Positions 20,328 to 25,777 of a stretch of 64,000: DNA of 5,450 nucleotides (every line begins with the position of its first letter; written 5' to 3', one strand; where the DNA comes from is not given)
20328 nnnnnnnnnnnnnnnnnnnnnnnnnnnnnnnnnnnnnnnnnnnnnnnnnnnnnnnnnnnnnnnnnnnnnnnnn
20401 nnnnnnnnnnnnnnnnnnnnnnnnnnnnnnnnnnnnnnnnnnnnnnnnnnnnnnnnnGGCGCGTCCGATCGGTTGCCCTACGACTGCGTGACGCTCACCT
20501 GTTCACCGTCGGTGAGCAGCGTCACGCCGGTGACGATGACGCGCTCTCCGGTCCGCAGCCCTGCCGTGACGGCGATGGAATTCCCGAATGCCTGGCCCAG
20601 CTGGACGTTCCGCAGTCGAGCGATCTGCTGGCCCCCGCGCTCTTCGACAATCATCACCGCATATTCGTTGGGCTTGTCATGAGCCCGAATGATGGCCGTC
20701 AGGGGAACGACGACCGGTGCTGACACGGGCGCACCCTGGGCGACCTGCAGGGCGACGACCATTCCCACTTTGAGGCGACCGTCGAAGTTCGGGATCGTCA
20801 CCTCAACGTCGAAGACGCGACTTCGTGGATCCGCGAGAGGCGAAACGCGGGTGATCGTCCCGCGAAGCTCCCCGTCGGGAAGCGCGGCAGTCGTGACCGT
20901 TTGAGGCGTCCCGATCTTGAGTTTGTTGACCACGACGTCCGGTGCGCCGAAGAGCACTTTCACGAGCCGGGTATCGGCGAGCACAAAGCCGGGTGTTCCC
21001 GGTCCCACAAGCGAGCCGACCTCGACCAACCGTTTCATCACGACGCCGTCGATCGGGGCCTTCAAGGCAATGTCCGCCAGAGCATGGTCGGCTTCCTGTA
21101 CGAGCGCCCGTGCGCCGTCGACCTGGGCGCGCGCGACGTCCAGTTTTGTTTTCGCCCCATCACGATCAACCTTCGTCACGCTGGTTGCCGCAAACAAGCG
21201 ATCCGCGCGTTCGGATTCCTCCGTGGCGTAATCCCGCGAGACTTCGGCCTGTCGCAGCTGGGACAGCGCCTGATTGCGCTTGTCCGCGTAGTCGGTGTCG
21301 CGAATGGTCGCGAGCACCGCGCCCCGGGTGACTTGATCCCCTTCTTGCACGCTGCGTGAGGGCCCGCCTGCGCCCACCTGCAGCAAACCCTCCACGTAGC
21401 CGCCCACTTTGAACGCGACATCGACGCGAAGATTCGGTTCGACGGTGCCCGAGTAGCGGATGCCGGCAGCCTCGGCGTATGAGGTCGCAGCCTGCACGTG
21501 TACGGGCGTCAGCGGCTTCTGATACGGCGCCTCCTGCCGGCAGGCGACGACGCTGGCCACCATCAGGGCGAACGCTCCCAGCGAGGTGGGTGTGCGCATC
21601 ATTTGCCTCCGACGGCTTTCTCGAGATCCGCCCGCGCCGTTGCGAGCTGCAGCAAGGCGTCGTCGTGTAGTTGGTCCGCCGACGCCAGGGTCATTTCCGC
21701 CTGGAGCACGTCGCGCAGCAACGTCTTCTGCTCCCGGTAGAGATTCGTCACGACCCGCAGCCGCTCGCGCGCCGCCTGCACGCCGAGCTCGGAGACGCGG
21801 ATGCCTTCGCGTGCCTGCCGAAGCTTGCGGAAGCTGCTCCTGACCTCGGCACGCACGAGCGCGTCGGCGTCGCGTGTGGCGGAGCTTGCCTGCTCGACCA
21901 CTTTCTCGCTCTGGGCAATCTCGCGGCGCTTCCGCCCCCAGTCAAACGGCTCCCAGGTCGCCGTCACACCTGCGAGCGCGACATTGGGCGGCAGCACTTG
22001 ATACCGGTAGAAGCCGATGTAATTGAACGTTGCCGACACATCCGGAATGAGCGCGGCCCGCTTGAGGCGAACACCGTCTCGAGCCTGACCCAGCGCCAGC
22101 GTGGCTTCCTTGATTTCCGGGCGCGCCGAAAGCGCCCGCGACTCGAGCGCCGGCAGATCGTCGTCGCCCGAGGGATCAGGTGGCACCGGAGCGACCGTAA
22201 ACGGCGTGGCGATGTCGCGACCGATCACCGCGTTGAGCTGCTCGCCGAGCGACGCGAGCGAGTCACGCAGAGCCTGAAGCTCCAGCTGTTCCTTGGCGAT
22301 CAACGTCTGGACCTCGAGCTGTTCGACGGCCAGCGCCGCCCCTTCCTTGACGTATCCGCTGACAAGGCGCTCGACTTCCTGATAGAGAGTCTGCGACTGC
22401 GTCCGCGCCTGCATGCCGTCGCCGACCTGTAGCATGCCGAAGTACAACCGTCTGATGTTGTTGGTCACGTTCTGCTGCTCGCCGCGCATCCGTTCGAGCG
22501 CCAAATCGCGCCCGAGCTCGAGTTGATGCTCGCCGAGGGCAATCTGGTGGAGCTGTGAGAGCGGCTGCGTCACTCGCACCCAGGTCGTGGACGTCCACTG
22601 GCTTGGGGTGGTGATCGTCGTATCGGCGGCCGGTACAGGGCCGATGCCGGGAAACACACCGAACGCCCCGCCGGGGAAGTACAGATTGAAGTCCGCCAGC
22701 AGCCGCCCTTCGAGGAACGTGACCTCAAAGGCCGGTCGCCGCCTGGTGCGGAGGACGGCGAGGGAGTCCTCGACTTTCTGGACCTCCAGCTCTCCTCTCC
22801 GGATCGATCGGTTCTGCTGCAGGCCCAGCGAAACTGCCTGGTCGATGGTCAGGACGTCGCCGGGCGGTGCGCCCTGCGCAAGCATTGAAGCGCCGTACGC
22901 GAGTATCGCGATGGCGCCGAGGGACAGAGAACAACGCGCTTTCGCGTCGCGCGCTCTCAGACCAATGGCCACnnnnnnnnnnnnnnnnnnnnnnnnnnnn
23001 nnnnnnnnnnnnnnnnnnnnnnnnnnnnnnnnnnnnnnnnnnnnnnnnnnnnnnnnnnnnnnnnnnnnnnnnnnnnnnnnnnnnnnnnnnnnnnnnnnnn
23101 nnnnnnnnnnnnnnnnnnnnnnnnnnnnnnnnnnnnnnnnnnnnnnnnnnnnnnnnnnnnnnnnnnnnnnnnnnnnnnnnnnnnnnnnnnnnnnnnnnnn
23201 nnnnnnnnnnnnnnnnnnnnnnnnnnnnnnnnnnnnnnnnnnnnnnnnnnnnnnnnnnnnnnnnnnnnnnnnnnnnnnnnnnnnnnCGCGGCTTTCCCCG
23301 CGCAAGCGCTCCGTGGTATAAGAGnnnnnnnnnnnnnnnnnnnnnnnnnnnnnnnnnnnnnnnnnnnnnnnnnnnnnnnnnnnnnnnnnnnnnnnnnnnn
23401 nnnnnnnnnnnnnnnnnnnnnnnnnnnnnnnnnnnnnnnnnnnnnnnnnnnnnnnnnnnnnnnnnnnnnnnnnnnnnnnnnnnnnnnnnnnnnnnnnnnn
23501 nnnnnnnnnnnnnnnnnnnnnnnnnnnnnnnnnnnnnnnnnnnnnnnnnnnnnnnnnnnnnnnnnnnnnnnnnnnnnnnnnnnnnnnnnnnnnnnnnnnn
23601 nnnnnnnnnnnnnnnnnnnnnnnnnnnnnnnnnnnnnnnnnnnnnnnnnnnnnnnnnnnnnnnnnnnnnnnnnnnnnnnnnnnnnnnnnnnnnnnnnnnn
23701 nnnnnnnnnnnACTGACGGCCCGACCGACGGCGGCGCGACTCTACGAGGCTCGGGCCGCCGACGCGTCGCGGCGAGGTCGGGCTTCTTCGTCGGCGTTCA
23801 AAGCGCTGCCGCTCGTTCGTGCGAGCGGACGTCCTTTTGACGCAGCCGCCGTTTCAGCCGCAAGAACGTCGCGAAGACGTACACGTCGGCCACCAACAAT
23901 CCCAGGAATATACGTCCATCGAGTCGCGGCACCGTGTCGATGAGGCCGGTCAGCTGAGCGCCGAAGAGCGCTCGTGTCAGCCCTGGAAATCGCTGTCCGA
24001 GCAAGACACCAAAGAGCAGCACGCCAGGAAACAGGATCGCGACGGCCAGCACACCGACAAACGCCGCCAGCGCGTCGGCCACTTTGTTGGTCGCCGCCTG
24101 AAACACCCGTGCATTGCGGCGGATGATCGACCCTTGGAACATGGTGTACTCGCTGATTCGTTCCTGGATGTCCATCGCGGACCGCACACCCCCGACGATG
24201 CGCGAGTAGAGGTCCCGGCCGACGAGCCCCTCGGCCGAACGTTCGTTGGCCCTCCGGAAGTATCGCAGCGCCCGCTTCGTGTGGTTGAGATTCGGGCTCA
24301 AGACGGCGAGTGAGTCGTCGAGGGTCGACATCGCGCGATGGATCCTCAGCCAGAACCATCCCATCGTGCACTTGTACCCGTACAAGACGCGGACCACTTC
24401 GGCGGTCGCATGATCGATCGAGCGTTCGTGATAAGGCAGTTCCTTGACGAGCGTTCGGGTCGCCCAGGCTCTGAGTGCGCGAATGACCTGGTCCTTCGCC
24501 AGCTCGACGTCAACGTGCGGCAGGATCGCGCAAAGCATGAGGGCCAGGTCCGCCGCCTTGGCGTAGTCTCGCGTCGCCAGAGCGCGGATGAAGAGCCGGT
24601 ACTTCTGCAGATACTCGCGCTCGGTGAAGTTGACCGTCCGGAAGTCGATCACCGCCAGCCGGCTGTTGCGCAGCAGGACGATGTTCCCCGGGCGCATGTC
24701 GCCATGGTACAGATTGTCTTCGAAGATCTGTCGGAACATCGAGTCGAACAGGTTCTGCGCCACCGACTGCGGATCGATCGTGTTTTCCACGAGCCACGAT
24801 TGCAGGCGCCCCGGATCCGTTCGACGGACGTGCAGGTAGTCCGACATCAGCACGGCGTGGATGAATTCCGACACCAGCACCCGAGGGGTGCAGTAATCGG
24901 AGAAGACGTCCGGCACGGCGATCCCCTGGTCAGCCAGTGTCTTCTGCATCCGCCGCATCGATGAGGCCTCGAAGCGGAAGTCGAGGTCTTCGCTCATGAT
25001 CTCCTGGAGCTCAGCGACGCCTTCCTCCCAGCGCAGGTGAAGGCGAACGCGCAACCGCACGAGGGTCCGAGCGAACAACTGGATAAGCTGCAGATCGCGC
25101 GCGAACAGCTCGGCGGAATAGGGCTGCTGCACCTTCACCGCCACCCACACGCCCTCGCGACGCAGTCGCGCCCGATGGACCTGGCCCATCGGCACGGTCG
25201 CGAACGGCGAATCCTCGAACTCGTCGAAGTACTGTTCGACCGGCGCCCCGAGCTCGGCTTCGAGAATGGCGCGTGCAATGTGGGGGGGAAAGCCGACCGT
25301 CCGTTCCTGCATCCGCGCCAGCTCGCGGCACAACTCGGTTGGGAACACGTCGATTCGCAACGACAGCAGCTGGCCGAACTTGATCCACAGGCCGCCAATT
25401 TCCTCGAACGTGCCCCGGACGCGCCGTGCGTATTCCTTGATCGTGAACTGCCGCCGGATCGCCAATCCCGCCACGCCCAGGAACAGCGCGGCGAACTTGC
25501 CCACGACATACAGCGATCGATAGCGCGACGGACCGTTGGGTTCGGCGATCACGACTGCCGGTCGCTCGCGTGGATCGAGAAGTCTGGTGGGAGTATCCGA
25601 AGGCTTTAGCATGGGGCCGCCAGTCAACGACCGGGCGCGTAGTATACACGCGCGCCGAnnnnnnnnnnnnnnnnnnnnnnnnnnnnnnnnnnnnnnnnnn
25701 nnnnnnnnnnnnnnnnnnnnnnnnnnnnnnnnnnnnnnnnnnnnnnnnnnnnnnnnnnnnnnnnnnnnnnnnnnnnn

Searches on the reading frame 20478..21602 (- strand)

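Call 34: search_protein_families(library=pfam, proteins=[window:20478-21602:-], max_evalue=0.001)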
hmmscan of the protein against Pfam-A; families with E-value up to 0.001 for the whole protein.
window:20478-21602:- (374 aa): 2 families
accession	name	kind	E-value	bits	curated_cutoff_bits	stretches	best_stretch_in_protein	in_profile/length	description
PF16576.10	HlyD_D23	-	5.6e-23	81.8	30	1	85-283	36-214/214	Barrel-sandwich domain of CusB or HlyD membrane-fusion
PF13437.12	HlyD_3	-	5.1e-15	56.6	22.2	1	180-279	2-105/106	HlyD family secretion protein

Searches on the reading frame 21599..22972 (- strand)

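Call 34: search_protein_families(library=pfam, proteins=[window:21599-22972:-], max_evalue=0.001)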
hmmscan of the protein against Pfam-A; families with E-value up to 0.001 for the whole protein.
window:21599-22972:- (457 aa): 1 family
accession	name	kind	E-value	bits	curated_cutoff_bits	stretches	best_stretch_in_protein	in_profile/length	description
PF02321.23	OEP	-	5.9e-28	98.4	22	2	275-455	3-187/187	Outer membrane efflux protein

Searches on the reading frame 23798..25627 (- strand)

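Call 34: search_protein_families(library=pfam, proteins=[window:23798-25627:-], max_evalue=0.001)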
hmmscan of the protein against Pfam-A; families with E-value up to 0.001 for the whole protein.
window:23798-25627:- (609 aa): 1 family
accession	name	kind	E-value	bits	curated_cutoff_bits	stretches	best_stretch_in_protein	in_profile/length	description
PF03109.22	ABC1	-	9.3e-51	172.7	22.9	1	106-359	2-241/244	ABC1 atypical kinase-like domain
